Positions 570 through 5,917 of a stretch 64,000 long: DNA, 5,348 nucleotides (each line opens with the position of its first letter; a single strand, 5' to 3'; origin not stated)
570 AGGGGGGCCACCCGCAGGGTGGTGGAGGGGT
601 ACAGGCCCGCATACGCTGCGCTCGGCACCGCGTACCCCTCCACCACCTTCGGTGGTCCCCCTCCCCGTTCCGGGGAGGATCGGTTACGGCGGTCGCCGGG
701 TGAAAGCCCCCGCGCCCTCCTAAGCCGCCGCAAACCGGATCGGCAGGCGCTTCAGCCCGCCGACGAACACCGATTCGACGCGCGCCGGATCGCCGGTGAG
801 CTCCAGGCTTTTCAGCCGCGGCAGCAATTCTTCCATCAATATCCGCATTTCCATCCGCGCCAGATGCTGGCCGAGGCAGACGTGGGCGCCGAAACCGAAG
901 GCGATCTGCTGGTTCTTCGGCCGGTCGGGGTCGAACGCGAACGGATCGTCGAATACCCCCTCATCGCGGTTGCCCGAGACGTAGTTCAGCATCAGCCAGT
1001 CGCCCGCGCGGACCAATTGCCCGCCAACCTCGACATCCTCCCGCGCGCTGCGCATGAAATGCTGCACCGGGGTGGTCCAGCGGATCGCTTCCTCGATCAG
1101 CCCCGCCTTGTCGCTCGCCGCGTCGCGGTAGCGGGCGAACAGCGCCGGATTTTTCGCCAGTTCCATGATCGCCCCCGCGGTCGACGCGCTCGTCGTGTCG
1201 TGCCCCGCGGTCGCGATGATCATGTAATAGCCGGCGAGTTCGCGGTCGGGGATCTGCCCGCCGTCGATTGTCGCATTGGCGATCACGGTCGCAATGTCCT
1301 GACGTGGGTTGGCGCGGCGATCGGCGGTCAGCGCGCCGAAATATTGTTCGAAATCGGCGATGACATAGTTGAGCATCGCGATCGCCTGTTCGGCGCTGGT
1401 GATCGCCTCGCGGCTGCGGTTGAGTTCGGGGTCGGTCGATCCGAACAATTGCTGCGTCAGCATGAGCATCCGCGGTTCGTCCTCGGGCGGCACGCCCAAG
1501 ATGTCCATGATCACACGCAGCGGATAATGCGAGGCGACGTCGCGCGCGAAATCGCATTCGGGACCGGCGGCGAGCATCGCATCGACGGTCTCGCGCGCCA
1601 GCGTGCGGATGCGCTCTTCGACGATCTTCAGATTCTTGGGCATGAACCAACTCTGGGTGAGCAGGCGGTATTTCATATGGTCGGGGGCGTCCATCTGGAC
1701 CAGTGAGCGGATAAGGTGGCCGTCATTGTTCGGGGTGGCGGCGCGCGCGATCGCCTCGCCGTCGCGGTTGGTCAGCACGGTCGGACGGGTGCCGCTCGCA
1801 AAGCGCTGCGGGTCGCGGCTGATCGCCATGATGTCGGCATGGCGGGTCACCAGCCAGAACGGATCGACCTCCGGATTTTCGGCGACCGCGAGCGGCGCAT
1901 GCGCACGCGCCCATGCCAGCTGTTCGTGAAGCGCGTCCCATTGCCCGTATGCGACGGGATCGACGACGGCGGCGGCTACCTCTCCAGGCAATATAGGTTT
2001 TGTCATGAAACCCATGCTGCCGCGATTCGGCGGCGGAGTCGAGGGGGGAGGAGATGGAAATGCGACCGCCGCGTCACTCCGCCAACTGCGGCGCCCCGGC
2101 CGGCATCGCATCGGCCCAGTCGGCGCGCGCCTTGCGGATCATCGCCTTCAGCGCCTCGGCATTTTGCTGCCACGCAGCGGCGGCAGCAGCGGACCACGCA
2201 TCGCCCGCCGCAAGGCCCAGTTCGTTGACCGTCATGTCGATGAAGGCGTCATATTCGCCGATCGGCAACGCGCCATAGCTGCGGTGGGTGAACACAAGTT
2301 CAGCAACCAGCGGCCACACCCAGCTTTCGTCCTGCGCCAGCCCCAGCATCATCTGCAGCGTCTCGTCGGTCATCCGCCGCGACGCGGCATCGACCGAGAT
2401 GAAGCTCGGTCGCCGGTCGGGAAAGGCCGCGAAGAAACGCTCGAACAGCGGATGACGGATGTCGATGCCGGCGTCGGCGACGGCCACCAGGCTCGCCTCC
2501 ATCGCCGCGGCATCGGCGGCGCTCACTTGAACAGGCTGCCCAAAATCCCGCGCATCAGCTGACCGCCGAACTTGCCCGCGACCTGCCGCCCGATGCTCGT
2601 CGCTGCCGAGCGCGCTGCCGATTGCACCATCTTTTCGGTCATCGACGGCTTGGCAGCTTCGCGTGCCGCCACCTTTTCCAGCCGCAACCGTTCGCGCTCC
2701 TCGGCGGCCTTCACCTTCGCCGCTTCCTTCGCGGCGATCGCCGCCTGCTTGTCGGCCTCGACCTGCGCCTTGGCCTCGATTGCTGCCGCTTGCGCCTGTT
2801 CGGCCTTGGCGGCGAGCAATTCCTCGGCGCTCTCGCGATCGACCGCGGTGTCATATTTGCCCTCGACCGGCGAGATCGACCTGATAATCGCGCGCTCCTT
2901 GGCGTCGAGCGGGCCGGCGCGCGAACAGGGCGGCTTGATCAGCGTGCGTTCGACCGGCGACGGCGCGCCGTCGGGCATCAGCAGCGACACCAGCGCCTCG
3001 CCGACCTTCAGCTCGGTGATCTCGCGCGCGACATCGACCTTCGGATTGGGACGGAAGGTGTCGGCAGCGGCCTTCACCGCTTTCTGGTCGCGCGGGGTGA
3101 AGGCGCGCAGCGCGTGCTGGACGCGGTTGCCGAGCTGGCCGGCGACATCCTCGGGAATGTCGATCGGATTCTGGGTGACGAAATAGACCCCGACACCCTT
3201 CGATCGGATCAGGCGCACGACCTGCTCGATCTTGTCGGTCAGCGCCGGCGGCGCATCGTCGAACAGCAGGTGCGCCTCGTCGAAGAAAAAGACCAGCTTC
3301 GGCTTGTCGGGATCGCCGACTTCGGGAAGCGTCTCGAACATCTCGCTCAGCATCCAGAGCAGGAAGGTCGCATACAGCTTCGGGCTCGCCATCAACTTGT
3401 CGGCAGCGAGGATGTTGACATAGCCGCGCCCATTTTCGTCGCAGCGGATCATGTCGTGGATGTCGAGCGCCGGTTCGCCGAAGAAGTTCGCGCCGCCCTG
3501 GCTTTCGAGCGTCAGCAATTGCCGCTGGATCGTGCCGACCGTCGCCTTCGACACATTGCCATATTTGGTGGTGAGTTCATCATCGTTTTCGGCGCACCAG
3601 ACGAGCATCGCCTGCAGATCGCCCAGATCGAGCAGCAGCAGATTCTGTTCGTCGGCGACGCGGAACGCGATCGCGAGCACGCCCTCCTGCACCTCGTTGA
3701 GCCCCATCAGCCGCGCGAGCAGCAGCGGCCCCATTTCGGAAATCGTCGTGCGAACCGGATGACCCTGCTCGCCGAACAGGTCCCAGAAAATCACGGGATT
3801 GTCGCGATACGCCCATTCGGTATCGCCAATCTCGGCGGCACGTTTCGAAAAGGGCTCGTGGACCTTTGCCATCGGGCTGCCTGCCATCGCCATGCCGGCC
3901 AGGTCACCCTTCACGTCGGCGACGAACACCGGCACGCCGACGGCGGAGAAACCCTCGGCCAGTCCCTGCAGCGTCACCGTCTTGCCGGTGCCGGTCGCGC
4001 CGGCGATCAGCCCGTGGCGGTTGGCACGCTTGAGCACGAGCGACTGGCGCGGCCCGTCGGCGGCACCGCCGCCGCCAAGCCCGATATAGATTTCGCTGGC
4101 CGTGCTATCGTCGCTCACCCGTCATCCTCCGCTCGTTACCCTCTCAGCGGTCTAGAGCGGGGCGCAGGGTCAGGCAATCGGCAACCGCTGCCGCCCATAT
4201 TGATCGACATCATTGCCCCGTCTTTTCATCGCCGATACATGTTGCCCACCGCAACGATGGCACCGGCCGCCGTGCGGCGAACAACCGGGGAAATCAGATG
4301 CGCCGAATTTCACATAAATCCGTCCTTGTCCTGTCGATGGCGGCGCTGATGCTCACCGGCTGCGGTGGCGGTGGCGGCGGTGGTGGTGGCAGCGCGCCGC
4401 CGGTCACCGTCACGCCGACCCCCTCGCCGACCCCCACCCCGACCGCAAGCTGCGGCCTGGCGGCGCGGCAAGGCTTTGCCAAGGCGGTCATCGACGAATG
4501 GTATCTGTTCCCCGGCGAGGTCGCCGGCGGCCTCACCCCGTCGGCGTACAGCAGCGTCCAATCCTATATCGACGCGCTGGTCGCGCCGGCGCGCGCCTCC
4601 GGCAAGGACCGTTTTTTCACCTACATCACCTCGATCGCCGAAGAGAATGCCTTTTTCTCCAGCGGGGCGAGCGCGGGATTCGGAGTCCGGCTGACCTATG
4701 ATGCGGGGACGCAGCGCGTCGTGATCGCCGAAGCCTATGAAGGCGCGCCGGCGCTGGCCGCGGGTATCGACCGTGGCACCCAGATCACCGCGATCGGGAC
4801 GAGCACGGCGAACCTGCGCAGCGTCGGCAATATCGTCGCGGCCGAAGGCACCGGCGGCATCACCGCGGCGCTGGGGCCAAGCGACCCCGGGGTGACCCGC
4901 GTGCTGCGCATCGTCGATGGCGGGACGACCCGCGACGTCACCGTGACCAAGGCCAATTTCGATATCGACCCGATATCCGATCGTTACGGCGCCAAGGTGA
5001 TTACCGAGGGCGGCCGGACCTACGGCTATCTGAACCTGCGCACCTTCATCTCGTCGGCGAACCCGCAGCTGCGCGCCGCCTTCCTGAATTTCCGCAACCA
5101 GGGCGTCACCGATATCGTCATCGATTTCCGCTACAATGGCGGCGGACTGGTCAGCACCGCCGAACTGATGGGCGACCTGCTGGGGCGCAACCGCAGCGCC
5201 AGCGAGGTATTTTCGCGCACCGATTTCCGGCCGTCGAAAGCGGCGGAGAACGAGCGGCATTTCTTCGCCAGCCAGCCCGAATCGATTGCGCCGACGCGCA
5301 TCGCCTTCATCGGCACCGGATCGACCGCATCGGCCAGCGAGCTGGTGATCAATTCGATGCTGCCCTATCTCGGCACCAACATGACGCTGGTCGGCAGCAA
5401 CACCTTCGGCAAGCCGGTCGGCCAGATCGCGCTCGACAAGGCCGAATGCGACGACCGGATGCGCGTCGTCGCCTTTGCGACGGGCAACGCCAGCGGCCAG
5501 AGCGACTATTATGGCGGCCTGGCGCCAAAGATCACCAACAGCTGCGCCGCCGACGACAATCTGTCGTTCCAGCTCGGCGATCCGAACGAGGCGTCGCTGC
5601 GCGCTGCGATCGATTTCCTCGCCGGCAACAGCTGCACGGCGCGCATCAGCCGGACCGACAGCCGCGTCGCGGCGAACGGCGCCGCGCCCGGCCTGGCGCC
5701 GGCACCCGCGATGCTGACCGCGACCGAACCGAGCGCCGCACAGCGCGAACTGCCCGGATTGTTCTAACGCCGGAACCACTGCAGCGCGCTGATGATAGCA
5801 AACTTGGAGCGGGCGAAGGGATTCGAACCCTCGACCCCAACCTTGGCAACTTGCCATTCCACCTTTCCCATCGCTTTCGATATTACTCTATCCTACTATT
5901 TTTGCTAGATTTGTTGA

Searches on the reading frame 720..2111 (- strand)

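Call 39: search_protein_families(library=pfam, proteins=[window:720-2111:-], max_evalue=0.00001)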
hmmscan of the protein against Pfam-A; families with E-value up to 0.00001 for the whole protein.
window:720-2111:- (463 aa): 1 family
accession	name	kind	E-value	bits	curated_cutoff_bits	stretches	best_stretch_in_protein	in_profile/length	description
PF00067.27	p450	-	1.1e-28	100.7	22.8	2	339-434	328-433/462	Cytochrome P450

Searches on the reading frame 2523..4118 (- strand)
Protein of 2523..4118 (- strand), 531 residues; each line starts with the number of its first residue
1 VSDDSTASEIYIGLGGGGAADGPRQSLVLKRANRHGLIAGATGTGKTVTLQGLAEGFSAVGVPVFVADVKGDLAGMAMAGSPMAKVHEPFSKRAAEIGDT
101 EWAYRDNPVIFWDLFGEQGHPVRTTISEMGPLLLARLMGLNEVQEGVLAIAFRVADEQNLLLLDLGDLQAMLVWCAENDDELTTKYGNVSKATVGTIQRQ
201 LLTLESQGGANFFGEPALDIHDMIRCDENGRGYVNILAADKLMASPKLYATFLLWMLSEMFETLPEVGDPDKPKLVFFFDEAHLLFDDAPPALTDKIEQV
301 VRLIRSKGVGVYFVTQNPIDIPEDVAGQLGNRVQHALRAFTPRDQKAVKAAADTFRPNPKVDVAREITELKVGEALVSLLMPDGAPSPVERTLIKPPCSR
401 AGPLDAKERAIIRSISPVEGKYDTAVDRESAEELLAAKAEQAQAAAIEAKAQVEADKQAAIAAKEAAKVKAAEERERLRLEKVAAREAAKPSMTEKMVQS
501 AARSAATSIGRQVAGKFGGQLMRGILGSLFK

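Call 39: search_protein_families(library=pfam, proteins=[window:2523-4118:-], max_evalue=0.00001)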
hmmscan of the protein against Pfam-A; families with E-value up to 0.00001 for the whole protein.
window:2523-4118:- (531 aa): 2 families
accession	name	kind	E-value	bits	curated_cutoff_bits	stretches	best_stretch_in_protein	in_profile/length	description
PF05872.18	HerA_C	-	1.2e-218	727.3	22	1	26-529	14-497/502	Helicase HerA-like C-terminal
PF01935.23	DUF87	-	2.2e-06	28.4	23.2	1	32-237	21-199/220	Helicase HerA, central domain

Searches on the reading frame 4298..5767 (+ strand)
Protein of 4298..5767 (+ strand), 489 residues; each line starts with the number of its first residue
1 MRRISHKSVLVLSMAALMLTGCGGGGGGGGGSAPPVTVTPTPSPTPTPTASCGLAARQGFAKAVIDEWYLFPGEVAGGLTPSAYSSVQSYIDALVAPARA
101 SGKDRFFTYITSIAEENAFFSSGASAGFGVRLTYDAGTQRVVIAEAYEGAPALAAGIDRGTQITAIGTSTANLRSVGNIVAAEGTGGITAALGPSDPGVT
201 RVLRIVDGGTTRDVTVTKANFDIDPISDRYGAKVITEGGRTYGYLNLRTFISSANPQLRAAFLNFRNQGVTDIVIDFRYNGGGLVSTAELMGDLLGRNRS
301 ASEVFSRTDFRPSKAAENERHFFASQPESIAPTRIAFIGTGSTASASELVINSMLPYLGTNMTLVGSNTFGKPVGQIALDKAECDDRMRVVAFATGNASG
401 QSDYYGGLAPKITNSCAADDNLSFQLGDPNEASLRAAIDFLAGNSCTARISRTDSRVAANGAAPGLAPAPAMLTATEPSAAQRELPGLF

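Call 39: search_protein_families(library=pfam, proteins=[window:4298-5767:+], max_evalue=0.00001)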
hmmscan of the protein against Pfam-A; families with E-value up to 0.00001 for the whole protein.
window:4298-5767:+ (489 aa): 1 family
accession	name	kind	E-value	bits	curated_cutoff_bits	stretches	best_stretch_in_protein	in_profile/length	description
PF03572.23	Peptidase_S41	-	3.2e-15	56.6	24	1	242-381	2-133/165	Peptidase family S41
